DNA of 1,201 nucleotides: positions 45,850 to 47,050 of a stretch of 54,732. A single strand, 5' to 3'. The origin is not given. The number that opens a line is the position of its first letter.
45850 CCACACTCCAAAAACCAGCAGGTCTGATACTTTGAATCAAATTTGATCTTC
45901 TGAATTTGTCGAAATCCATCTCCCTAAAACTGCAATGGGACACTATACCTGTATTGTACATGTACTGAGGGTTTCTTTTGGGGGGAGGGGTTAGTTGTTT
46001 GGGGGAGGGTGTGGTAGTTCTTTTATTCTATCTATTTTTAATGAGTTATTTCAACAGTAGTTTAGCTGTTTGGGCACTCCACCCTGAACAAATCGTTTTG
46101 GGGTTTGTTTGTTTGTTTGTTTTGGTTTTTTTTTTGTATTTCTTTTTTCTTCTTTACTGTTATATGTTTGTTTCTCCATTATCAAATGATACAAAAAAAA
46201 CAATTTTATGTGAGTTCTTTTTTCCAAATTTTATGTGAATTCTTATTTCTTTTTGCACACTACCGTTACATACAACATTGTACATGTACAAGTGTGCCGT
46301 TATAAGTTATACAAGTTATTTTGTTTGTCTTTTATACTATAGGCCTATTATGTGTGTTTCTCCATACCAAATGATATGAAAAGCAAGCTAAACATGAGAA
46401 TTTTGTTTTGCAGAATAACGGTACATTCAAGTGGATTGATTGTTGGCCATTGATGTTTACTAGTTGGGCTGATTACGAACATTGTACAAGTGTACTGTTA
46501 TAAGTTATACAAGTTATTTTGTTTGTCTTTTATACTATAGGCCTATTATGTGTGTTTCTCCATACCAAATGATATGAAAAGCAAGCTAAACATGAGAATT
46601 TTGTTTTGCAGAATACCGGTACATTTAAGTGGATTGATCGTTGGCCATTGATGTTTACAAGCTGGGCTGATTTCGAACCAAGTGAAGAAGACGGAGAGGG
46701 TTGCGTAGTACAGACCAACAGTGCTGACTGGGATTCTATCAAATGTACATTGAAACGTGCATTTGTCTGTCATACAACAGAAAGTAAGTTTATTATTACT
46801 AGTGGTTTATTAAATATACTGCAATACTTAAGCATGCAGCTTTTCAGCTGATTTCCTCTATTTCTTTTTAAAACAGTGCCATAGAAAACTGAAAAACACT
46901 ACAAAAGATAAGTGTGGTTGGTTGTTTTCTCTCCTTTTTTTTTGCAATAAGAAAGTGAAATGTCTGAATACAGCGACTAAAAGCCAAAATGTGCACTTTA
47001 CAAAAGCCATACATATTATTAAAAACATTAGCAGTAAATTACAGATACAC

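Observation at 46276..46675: Tandem duplication creates a decoy acceptor and a truncated pseudo-exon upstream of the true CTLD-M exon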

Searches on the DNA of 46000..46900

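Call 51: search_rna_families(source=window, start=46000, end=46900, threshold=evalue, max_evalue=1)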
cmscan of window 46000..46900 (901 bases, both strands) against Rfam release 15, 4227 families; matches with E-value up to 1: 0.
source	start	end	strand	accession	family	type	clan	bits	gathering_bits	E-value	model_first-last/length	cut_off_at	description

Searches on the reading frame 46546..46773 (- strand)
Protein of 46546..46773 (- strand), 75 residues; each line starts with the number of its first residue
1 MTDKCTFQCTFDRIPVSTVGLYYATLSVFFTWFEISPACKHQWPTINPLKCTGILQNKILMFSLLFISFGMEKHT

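Call 55: find_encoding_contigs(protein=window:46546-46773:-, flank=3000)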
Protein window:46546-46773:- (75 aa): no gene with exactly this product is on record in the collection.

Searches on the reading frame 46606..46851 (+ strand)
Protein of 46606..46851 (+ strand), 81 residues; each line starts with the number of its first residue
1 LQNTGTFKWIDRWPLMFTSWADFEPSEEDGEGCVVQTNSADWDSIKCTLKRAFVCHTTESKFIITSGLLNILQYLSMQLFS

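Call 54: find_encoding_contigs(protein=window:46606-46851:+, flank=3000)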
Protein window:46606-46851:+ (81 aa): no gene with exactly this product is on record in the collection.
